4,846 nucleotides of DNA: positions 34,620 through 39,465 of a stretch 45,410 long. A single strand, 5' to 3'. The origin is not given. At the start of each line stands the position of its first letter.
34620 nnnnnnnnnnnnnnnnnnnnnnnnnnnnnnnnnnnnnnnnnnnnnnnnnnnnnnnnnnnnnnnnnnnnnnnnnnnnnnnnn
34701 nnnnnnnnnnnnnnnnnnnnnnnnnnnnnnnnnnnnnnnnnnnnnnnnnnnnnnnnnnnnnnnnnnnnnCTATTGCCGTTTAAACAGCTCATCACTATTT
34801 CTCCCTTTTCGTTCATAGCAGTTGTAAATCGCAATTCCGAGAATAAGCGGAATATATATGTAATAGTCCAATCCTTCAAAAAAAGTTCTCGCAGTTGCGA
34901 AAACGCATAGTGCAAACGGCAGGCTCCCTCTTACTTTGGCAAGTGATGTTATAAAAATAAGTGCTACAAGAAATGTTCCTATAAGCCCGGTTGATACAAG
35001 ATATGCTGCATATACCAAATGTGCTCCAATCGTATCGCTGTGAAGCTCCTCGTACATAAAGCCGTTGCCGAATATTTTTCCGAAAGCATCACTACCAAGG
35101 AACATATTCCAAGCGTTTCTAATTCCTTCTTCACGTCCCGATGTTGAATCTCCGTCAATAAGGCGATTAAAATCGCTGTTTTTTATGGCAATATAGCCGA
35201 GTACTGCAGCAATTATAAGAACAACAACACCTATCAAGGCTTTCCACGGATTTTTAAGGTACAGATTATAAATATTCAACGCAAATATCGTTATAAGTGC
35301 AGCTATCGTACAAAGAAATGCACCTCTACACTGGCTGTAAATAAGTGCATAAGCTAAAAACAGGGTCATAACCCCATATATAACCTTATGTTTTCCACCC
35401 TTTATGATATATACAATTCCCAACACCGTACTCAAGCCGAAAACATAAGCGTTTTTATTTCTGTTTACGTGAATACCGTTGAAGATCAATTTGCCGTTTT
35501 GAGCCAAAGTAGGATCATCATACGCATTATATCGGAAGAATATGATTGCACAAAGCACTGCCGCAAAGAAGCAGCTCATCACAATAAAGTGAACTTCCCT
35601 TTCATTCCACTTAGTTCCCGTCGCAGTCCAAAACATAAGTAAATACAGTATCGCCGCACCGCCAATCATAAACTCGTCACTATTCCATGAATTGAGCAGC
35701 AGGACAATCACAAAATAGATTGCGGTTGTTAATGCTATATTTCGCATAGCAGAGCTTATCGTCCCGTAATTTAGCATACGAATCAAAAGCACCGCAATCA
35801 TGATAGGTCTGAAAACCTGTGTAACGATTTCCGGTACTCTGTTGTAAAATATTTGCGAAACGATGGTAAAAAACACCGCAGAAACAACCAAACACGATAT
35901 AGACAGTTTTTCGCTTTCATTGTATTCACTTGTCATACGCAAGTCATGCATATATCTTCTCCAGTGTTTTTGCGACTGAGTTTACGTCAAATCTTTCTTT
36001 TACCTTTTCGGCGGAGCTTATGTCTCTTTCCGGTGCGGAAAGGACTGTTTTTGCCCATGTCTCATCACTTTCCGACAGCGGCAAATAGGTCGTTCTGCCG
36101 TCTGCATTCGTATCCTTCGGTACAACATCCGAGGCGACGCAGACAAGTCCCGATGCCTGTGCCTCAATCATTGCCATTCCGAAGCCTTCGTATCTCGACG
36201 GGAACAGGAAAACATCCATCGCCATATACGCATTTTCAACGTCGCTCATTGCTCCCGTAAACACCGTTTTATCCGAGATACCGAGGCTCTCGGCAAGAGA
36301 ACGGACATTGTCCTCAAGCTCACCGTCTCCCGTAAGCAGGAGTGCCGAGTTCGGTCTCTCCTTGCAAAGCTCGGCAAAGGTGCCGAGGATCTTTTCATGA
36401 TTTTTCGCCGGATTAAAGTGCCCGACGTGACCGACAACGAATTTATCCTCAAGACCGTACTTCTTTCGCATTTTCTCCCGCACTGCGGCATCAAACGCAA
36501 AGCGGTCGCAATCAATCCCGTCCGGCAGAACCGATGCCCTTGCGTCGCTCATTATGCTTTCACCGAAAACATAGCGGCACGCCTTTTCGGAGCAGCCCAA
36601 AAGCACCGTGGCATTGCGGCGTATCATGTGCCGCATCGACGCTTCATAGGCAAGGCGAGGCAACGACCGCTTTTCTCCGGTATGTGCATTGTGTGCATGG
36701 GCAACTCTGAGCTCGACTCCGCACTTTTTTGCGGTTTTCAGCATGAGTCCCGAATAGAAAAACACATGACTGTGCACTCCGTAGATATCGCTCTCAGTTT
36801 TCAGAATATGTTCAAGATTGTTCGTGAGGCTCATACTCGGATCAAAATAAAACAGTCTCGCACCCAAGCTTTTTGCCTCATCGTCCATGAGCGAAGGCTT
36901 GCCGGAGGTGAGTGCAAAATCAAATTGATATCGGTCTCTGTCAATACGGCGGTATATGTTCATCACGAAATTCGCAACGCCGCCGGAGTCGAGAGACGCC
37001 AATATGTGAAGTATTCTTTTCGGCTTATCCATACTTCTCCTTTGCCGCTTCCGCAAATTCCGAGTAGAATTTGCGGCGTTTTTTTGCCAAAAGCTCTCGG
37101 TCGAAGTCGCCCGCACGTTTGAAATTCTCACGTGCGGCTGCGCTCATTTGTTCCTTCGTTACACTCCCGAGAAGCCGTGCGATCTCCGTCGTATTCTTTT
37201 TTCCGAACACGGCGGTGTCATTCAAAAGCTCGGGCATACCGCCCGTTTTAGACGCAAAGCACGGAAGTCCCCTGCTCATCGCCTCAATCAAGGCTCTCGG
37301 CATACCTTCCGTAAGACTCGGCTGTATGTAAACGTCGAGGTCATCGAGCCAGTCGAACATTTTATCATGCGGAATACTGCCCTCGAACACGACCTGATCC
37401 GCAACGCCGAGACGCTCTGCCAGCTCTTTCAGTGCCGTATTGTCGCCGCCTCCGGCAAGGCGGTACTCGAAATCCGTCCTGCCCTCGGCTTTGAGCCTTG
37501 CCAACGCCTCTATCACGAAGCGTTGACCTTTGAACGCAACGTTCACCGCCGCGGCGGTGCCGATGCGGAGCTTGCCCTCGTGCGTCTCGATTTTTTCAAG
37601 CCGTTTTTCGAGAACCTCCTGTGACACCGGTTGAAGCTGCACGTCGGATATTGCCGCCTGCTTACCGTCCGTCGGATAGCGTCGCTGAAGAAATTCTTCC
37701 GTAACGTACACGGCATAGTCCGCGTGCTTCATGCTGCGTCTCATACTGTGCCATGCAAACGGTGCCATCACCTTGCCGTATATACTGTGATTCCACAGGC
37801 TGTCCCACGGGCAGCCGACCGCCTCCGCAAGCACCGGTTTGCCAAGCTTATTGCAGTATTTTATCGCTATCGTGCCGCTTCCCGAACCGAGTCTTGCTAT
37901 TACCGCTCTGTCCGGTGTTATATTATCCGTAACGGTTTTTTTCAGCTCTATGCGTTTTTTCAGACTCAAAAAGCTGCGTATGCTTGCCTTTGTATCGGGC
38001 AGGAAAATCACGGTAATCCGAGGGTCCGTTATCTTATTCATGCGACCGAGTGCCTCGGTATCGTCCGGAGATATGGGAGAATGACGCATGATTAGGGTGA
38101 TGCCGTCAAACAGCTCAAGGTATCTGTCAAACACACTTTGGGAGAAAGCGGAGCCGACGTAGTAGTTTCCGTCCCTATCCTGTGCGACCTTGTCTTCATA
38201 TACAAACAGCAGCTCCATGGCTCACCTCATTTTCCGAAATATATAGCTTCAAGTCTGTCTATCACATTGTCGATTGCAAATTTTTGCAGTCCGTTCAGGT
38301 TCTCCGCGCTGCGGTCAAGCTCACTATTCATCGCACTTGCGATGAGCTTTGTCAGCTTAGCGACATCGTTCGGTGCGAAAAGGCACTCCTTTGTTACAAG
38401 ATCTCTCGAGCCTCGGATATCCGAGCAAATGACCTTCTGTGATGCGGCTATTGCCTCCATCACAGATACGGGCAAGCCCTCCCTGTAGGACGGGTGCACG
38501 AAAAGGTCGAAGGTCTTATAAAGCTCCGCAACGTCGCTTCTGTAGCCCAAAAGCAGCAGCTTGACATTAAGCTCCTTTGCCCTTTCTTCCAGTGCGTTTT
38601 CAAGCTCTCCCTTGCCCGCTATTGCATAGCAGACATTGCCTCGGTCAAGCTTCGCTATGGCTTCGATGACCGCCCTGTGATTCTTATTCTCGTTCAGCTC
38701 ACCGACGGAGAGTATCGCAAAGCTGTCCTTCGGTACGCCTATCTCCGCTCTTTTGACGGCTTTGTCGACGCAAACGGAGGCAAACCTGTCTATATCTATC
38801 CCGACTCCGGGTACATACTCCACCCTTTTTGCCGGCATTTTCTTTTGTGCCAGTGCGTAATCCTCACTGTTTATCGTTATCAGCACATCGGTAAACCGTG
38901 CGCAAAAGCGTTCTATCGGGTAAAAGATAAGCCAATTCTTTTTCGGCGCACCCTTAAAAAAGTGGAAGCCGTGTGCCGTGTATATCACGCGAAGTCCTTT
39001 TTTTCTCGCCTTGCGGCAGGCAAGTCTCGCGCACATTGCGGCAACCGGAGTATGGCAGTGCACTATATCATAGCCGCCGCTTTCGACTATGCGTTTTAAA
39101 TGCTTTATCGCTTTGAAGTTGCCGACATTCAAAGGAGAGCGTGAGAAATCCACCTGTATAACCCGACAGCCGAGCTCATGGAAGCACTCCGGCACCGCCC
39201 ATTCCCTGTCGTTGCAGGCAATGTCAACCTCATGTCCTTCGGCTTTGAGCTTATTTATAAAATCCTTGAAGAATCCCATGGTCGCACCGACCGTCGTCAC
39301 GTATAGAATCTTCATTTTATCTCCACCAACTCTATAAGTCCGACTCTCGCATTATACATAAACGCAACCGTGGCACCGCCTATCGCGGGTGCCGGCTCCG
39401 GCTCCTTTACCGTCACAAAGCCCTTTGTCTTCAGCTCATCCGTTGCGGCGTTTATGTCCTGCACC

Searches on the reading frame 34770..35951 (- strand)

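Call 12: search_protein_families(library=pfam, proteins=[window:34770-35951:-], max_evalue=0.01)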
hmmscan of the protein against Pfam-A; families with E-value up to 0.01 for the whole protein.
window:34770-35951:- (393 aa): 1 family
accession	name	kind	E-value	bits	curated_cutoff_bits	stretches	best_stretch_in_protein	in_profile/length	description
PF04932.20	Wzy_C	-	8.7e-08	32.5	31.7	1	195-329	2-148/149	O-Antigen ligase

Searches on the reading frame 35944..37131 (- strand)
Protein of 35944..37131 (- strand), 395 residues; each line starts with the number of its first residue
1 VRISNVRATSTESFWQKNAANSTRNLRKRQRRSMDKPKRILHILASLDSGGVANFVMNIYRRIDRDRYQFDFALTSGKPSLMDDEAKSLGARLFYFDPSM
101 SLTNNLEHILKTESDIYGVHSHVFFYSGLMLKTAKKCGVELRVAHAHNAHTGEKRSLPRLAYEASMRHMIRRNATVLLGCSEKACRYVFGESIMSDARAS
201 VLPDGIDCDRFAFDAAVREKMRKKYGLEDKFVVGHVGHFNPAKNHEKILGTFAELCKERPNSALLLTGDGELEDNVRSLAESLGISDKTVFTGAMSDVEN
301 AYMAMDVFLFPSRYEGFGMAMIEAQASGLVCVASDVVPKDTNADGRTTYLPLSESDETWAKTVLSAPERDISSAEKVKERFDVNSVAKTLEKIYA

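Call 12: search_protein_families(library=pfam, proteins=[window:35944-37131:-], max_evalue=0.01)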
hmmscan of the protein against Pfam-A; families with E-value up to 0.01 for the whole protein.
window:35944-37131:- (395 aa): 5 families
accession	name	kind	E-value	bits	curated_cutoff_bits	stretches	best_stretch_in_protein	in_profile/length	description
PF00534.26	Glycos_transf_1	-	6.9e-30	104.3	26.4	1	218-370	2-159/172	Glycosyl transferases group 1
PF13692.12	Glyco_trans_1_4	-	1.8e-25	90.3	27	1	231-364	2-137/142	Glycosyl transferases group 1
PF13439.12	Glyco_transf_4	-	1.2e-08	35.7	28.5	1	50-210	2-170/170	Glycosyltransferase Family 4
PF20706.3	GT4-conflict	-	0.00012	21.6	26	1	276-334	249-311/385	Family 4 Glycosyltransferase in conflict systems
PF13579.12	Glyco_trans_4_4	-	0.00015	22.6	29.7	1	50-203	1-156/158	Glycosyl transferase 4-like domain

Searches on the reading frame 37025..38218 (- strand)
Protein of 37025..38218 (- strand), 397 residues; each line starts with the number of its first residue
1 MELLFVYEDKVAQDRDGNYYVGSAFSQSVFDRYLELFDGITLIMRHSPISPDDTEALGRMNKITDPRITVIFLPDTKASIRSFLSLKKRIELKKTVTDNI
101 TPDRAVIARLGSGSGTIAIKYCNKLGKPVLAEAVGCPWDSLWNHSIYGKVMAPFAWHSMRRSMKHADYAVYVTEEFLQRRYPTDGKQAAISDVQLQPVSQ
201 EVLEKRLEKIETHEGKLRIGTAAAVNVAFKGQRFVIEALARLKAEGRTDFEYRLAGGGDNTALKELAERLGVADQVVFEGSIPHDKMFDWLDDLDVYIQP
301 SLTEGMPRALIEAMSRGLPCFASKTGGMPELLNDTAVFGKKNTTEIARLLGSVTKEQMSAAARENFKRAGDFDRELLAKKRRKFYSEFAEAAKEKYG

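Call 12: search_protein_families(library=pfam, proteins=[window:37025-38218:-], max_evalue=0.01)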
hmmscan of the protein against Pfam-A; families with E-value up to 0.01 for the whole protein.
window:37025-38218:- (397 aa): 3 families
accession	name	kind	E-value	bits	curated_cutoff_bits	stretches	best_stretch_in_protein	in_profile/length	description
PF13692.12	Glyco_trans_1_4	-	1e-23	84.6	27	1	219-348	4-134/142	Glycosyl transferases group 1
PF00534.26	Glycos_transf_1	-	1.1e-23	84.1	26.4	1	230-369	28-168/172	Glycosyl transferases group 1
PF20706.3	GT4-conflict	-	7e-08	32.3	26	1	189-361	171-350/385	Family 4 Glycosyltransferase in conflict systems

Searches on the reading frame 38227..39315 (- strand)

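Call 12: search_protein_families(library=pfam, proteins=[window:38227-39315:-], max_evalue=0.01)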
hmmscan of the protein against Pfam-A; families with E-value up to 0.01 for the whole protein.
window:38227-39315:- (362 aa): 8 families
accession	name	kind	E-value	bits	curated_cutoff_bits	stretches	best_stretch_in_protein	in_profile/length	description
PF00534.26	Glycos_transf_1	-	4.5e-30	104.9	26.4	1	186-335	3-160/172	Glycosyl transferases group 1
PF13692.12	Glyco_trans_1_4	-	1.3e-24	87.5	27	1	200-329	3-140/142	Glycosyl transferases group 1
PF13477.12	Glyco_trans_4_2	-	7.7e-22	78.4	23.4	1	2-149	1-139/139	Glycosyl transferase 4-like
PF13439.12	Glyco_transf_4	-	9.6e-22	78.2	28.5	1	17-177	9-170/170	Glycosyltransferase Family 4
PF13579.12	Glyco_trans_4_4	-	6.3e-21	75.8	29.7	1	20-169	11-156/158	Glycosyl transferase 4-like domain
PF20706.3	GT4-conflict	-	3.6e-05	23.4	26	1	195-316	194-327/385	Family 4 Glycosyltransferase in conflict systems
PF08288.18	PIGA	-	0.00035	21.6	27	1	66-120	35-88/90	PIGA (GPI anchor biosynthesis)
PF00982.27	Glyco_transf_20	-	0.0008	18.7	32.5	0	260-345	363-453/473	Glycosyltransferase family 20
